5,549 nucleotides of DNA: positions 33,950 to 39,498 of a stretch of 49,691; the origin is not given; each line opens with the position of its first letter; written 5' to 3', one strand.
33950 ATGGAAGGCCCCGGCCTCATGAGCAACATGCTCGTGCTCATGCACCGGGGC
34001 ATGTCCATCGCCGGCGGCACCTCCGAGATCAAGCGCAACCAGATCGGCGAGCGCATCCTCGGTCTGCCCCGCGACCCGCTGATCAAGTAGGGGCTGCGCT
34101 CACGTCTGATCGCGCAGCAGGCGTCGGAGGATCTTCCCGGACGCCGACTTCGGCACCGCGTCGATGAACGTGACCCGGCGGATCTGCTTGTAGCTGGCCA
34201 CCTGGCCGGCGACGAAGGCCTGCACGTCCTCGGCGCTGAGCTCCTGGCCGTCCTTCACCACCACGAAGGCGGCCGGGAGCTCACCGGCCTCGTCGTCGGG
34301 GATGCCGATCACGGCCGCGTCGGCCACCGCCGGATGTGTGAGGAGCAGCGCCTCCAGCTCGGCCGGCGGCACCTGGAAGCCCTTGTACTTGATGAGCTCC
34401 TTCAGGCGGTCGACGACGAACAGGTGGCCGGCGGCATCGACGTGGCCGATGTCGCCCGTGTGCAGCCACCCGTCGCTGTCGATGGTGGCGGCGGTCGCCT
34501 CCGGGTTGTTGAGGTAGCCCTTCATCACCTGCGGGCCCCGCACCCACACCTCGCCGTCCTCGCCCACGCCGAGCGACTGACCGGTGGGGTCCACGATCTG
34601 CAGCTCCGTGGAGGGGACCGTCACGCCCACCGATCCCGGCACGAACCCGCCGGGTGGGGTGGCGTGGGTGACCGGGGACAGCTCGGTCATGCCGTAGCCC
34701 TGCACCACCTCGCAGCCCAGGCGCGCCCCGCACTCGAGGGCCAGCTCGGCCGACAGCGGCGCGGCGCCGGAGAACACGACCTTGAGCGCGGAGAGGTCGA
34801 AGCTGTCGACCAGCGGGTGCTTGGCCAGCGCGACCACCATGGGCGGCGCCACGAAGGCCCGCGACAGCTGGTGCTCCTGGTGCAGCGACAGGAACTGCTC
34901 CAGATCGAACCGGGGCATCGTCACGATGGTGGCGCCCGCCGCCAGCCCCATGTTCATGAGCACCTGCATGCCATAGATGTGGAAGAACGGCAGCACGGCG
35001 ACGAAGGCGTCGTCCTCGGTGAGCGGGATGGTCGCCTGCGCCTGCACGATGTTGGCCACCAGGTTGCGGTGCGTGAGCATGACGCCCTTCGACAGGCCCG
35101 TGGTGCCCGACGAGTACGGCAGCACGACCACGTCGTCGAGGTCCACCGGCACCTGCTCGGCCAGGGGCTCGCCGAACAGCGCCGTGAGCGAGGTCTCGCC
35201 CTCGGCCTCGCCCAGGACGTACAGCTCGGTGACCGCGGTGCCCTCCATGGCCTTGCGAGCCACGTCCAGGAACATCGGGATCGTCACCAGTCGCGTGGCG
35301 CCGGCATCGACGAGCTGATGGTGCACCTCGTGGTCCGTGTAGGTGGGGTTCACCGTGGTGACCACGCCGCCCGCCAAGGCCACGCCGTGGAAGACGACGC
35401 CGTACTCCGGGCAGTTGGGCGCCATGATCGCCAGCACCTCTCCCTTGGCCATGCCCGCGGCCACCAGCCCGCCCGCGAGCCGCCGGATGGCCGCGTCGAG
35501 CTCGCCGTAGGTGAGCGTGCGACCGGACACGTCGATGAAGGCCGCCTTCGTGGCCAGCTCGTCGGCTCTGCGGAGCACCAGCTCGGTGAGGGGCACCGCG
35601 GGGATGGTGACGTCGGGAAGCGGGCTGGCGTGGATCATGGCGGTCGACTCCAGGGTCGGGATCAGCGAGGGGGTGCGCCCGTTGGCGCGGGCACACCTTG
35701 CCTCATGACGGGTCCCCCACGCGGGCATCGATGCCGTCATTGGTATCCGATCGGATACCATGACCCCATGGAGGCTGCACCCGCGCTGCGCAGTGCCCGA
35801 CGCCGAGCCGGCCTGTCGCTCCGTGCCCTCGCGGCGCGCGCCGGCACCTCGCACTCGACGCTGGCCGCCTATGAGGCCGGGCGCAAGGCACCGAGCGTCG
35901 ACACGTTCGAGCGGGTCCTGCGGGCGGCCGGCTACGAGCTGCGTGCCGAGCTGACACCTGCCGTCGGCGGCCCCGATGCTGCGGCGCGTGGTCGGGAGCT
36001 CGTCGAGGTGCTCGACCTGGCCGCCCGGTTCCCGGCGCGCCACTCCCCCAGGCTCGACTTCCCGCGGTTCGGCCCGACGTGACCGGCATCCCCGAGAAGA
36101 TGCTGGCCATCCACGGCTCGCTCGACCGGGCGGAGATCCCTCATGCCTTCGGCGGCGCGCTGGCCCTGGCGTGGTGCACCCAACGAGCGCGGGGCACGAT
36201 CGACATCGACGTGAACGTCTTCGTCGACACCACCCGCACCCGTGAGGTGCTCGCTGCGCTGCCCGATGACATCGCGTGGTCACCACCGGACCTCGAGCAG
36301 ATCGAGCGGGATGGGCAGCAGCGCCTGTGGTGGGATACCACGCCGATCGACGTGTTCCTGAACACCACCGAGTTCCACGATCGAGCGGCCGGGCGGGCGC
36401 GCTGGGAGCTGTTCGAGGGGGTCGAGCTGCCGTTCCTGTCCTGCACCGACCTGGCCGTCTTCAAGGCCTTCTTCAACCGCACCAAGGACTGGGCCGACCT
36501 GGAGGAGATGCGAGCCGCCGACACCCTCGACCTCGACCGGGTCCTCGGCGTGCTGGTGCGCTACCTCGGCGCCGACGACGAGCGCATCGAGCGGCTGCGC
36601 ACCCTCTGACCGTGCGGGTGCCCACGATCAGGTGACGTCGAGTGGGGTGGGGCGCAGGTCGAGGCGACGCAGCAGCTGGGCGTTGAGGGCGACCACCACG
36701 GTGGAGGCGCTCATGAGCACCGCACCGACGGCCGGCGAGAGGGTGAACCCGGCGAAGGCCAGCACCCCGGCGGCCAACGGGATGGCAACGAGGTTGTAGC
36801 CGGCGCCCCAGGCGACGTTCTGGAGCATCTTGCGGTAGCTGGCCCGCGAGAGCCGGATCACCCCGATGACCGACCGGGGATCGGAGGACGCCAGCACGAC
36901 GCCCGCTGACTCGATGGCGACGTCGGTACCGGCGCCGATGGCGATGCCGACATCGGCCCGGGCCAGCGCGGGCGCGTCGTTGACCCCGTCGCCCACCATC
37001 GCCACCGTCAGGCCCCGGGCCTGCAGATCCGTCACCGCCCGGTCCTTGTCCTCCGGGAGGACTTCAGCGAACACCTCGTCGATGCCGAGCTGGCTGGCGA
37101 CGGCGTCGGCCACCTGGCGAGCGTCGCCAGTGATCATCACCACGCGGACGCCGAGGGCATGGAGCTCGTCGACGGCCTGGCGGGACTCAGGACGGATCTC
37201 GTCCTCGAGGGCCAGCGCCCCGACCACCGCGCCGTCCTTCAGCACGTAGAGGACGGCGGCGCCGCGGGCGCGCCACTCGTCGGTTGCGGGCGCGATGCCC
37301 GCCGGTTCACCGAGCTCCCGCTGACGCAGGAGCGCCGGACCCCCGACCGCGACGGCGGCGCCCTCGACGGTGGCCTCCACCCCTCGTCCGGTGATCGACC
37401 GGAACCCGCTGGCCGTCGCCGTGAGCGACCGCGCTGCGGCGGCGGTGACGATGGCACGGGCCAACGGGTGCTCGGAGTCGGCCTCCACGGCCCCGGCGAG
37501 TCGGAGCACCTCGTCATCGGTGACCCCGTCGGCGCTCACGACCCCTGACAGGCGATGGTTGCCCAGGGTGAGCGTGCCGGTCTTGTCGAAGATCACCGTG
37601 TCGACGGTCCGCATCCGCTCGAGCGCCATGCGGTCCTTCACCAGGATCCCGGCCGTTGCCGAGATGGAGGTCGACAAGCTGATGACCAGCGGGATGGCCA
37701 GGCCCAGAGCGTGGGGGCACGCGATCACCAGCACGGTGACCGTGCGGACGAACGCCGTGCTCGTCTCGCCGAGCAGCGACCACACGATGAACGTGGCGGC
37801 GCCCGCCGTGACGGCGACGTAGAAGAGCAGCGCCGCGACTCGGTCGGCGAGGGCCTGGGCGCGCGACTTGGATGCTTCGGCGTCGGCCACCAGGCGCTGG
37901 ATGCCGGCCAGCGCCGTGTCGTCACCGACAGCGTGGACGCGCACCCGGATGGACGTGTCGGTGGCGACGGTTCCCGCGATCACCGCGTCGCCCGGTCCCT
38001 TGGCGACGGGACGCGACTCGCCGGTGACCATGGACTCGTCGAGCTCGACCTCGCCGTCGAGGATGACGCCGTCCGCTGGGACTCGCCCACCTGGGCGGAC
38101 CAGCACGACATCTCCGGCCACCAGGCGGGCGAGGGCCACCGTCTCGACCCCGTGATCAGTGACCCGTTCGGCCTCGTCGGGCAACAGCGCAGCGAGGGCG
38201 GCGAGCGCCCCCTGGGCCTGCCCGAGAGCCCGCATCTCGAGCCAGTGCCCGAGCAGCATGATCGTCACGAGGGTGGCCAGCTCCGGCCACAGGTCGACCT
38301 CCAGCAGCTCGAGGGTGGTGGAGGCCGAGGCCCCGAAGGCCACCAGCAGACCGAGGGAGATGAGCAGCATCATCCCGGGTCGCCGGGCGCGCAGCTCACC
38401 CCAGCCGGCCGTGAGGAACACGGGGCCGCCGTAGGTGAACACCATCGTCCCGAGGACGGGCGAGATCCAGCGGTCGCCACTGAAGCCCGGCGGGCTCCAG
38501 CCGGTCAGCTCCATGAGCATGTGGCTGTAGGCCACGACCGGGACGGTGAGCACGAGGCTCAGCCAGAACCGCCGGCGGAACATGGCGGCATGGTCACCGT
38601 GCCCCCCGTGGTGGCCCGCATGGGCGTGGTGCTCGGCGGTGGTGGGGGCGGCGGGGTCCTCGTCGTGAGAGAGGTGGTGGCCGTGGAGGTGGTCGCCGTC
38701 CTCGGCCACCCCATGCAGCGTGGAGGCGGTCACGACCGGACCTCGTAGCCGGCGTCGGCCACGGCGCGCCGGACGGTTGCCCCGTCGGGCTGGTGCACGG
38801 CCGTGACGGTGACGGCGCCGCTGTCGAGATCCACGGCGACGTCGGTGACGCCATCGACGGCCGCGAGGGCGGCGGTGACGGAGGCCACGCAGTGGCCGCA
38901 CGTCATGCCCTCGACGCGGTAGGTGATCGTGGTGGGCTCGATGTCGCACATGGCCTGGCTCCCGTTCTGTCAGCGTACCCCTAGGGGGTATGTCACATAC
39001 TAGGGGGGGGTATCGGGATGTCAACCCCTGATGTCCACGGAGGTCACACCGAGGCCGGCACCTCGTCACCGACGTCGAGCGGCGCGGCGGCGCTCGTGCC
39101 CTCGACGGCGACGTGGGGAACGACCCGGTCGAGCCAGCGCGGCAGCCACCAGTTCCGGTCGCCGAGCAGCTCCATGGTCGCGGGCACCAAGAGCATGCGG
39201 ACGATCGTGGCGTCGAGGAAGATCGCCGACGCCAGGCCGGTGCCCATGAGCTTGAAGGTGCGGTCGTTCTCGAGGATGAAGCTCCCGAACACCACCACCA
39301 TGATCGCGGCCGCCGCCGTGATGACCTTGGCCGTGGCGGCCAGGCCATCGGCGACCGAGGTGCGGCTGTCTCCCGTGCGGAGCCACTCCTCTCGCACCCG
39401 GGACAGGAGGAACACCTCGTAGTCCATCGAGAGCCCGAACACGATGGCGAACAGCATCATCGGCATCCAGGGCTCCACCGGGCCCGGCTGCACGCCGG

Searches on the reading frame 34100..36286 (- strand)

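Call 36: search_protein_families(library=pfam, proteins=[window:34100-36286:-])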
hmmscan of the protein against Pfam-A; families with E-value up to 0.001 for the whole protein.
window:34100-36286:- (728 aa): 2 families
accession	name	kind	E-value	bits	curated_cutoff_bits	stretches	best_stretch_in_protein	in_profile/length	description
PF00501.34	AMP-binding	-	3.3e-92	309.7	29.9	1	240-592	4-384/384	AMP-binding enzyme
PF13193.12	AMP-binding_C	-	2.2e-22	80.2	24.5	1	643-718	1-76/76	AMP-binding enzyme C-terminal domain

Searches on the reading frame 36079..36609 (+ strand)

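Call 36: search_protein_families(library=pfam, proteins=[window:36079-36609:+])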
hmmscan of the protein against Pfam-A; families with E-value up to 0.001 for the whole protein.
window:36079-36609:+ (176 aa): 1 family
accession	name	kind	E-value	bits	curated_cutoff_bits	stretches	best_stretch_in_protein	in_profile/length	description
PF19502.5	DUF6036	-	5.9e-06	26.6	23.6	1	26-156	26-130/164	Nucleotidyltransferase of unknown function (DUF6036)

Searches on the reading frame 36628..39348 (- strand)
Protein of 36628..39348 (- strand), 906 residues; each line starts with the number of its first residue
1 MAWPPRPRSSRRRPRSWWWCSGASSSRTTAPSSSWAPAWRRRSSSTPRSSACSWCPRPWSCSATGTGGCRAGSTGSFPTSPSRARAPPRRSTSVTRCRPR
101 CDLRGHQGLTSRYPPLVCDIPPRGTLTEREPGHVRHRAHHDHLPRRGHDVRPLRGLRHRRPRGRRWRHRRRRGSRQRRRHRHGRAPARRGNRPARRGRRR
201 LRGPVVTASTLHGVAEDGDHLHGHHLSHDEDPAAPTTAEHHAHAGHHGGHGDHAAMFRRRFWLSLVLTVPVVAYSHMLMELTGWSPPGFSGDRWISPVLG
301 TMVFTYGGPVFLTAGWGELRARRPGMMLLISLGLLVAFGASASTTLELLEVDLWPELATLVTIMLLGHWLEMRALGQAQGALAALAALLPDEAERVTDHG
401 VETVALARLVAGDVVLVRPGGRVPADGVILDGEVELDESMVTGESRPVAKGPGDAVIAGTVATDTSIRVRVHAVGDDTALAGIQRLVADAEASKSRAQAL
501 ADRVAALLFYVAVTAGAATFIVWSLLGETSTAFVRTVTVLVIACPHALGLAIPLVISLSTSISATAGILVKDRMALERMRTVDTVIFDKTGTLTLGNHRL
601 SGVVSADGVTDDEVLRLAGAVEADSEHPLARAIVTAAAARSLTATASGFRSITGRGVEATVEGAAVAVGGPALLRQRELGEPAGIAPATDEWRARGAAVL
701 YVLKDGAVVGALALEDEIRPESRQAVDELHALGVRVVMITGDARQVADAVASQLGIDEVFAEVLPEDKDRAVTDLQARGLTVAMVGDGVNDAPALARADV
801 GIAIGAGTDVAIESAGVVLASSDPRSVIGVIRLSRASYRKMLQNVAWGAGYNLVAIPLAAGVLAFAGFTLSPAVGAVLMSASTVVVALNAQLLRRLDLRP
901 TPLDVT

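Call 36: search_protein_families(library=pfam, proteins=[window:36628-39348:-])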
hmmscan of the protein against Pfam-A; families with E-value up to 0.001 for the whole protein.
window:36628-39348:- (906 aa): 4 families
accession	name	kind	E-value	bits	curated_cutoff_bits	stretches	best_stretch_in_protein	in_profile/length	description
PF00122.25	E1-E2_ATPase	-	1.1e-48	165.6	28.1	1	388-564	2-179/181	E1-E2 ATPase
PF00702.32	Hydrolase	-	1.9e-34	120.2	26.4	1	582-799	1-191/191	haloacid dehalogenase-like hydrolase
PF12710.13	HAD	-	3.9e-06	27.9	27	1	718-795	86-188/189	haloacid dehalogenase-like hydrolase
PF08282.18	Hydrolase_3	-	3.3e-05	24.2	20.9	0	781-828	205-252/255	haloacid dehalogenase-like hydrolase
